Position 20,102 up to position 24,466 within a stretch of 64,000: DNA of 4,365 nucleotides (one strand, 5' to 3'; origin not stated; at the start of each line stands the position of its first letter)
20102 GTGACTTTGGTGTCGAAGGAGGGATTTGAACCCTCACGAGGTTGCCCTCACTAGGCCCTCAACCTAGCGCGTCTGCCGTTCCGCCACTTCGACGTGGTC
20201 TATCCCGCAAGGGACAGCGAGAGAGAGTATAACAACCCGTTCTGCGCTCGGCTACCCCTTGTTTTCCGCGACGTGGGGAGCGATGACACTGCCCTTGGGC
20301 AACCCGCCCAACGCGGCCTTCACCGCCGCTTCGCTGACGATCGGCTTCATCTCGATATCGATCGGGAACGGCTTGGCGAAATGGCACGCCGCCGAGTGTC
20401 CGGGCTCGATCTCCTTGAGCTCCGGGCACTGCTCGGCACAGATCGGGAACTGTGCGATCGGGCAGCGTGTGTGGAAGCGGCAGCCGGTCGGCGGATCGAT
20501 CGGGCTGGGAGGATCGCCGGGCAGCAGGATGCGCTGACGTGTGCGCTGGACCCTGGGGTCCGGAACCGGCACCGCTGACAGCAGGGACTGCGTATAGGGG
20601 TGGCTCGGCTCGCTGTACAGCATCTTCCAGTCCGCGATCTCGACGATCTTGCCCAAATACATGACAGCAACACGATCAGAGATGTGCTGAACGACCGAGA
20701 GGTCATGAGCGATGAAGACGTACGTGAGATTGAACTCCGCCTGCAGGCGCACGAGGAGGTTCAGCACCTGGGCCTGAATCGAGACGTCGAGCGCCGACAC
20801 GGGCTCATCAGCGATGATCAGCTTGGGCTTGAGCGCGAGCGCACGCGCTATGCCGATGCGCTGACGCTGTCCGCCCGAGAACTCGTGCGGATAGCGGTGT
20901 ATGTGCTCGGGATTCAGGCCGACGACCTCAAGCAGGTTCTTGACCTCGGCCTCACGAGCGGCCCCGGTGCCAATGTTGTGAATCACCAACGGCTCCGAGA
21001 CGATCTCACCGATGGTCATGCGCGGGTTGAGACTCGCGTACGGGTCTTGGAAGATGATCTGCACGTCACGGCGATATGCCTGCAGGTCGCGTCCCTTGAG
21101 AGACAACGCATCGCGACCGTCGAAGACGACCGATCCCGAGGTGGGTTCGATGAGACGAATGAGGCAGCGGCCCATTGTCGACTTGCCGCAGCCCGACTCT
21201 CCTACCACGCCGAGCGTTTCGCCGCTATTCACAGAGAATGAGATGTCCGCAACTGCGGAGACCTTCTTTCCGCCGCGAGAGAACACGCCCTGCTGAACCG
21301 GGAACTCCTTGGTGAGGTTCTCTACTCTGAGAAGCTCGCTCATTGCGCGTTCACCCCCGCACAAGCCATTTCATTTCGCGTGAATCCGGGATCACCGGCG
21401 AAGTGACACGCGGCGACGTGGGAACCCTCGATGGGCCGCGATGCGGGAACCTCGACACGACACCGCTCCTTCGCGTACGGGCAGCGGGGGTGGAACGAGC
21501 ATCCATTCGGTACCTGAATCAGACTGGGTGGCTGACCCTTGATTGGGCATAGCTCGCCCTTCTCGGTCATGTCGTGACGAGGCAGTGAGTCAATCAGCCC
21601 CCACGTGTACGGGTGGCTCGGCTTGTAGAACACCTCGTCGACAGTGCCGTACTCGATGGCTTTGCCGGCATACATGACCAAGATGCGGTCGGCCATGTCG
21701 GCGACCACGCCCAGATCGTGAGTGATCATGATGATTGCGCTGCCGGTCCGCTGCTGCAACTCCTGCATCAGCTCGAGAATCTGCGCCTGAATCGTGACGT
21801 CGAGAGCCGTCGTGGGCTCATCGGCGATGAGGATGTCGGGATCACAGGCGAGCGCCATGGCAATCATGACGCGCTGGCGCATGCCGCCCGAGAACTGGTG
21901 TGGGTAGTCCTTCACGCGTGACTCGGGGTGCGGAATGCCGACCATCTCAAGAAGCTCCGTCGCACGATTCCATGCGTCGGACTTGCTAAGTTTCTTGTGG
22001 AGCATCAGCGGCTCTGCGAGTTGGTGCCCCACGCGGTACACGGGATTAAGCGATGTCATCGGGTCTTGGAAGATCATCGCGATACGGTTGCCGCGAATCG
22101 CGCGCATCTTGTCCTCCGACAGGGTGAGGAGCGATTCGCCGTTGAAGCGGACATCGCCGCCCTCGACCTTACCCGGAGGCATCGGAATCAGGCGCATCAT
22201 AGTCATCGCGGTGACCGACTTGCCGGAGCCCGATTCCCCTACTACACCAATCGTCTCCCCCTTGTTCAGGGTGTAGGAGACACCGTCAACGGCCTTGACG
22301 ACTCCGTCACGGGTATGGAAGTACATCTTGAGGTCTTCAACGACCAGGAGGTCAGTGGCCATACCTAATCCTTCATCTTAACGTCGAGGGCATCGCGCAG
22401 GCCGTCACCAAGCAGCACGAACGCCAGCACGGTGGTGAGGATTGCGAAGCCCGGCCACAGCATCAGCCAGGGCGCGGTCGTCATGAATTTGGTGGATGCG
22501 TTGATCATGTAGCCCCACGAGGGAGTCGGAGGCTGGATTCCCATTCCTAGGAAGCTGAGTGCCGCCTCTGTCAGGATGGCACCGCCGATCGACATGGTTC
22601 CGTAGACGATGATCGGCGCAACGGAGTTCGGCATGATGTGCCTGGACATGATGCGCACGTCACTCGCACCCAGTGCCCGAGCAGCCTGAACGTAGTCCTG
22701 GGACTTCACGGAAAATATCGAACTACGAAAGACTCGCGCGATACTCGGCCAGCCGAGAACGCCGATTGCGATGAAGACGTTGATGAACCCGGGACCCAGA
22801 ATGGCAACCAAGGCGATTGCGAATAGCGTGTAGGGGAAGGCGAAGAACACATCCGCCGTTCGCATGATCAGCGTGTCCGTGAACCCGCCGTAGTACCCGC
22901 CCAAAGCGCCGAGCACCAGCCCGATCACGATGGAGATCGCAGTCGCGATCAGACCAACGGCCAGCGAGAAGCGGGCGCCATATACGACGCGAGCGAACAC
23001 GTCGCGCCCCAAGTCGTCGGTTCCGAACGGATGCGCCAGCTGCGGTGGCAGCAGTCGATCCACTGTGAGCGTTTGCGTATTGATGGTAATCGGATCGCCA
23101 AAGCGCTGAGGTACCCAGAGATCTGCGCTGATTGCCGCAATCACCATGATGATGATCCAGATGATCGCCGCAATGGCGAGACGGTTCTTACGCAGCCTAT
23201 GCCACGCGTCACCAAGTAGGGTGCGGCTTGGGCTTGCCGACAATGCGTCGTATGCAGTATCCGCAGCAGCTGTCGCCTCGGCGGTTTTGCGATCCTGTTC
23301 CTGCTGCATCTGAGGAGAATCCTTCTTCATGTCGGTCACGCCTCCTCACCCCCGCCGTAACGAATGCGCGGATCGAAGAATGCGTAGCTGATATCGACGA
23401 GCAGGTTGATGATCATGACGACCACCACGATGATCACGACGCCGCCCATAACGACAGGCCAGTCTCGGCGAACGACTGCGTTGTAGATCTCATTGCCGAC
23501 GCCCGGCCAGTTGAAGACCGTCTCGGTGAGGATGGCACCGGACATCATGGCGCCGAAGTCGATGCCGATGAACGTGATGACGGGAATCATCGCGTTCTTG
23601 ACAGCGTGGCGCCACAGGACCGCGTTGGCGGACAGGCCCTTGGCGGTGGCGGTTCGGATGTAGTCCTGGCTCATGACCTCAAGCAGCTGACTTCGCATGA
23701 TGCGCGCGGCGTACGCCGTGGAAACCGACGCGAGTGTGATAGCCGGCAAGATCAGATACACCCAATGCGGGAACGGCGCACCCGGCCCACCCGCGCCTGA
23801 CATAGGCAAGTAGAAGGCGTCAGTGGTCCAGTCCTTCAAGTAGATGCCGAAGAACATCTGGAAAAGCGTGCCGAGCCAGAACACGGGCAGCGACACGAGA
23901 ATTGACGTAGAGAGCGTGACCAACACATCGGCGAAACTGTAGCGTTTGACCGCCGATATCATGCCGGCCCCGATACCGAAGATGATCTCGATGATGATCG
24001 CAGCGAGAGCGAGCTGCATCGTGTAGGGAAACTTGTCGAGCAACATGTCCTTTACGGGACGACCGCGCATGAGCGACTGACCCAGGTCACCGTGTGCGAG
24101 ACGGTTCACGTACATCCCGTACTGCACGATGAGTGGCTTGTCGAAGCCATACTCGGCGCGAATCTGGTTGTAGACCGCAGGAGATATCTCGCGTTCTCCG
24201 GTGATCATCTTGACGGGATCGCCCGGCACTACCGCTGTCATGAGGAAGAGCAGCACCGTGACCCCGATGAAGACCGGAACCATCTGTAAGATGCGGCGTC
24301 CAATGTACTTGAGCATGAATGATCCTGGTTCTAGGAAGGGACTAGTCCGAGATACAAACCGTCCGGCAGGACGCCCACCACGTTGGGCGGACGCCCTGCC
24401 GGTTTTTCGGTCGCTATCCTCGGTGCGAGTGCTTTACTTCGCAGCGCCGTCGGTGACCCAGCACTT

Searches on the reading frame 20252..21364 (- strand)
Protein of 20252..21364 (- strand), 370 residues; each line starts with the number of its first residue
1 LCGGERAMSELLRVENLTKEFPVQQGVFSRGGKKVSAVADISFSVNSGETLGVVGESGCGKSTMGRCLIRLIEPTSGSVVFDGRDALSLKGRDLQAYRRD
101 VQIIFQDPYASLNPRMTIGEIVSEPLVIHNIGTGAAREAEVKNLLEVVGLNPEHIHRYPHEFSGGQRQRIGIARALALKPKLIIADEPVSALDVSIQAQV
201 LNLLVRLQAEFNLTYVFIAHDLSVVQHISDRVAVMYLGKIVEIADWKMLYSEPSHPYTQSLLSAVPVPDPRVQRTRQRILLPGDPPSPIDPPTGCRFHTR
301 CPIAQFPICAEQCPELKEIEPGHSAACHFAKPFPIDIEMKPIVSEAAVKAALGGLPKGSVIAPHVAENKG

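Call 36: search_protein_families(library=pfam, proteins=[window:20252-21364:-], max_evalue=0.00001)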
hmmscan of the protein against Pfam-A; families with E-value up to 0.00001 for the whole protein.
window:20252-21364:- (370 aa): 2 families
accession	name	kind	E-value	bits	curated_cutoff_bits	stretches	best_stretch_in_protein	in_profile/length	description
PF00005.33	ABC_tran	-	2.8e-34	119.1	25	1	39-189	2-136/137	ABC transporter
PF08352.17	oligo_HPY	-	6.3e-16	59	27.1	1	241-305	1-62/65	Oligopeptide/dipeptide transporter, C-terminal region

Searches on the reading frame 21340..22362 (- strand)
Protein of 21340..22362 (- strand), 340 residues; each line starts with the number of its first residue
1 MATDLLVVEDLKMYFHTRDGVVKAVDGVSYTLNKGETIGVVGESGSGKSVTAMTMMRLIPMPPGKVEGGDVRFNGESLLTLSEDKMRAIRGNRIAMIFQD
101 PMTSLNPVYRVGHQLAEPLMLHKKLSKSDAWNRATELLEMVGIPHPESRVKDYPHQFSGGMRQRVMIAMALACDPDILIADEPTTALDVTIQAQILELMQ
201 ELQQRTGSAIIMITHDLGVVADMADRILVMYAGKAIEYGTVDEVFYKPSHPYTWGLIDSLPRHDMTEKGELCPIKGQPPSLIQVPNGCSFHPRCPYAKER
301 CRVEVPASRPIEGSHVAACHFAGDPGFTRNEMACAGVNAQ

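Call 36: search_protein_families(library=pfam, proteins=[window:21340-22362:-], max_evalue=0.00001)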
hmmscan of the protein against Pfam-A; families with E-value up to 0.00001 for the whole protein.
window:21340-22362:- (340 aa): 3 families
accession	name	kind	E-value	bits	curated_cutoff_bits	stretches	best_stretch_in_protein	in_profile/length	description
PF00005.33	ABC_tran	-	4.4e-30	105.5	25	1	26-185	2-137/137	ABC transporter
PF08352.17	oligo_HPY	-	3.4e-21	75.8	27.1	1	236-301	1-65/65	Oligopeptide/dipeptide transporter, C-terminal region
PF13304.12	AAA_21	-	1.8e-08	35.2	27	1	145-220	226-303/304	AAA domain, putative AbiEii toxin, Type IV TA system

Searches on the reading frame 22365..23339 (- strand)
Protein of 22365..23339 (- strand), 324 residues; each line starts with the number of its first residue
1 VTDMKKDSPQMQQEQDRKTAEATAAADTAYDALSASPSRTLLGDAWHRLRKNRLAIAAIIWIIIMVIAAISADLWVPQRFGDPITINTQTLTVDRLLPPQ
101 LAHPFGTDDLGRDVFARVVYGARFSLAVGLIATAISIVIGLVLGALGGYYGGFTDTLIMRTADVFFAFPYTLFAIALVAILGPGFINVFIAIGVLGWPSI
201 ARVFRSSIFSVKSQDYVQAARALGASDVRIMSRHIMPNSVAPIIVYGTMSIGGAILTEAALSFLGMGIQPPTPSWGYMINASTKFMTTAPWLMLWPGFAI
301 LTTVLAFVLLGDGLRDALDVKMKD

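Call 36: search_protein_families(library=pfam, proteins=[window:22365-23339:-], max_evalue=0.00001)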
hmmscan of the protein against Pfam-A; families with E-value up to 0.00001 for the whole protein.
window:22365-23339:- (324 aa): 2 families
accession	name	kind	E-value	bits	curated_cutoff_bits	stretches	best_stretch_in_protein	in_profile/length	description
PF00528.27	BPD_transp_1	-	9.1e-33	114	26.4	1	140-323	1-183/184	Binding-protein-dependent transport system inner membrane component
PF12911.12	OppC_N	-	3.2e-10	40.2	23.9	1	40-99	1-53/53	N-terminal TM domain of oligopeptide transport permease C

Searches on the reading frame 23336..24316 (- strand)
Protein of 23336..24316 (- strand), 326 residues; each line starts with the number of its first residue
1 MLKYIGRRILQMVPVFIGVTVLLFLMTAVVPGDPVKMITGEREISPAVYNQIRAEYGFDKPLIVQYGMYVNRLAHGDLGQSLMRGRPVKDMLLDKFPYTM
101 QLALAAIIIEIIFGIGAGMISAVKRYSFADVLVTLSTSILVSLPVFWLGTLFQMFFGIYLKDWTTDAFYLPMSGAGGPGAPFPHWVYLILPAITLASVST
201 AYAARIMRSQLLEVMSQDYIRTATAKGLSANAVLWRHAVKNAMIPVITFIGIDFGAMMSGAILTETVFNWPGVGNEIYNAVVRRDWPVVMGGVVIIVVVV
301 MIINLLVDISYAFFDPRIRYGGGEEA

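Call 36: search_protein_families(library=pfam, proteins=[window:23336-24316:-], max_evalue=0.00001)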
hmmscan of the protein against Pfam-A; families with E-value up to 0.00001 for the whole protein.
window:23336-24316:- (326 aa): 2 families
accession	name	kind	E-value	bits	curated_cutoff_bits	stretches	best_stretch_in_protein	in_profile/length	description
PF00528.27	BPD_transp_1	-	5.9e-39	134.1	26.4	1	114-319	1-183/184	Binding-protein-dependent transport system inner membrane component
PF19300.4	BPD_transp_1_N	-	6.7e-12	46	23.8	1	1-103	1-114/114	Binding-prot-dependent transport system membrane comp, N-term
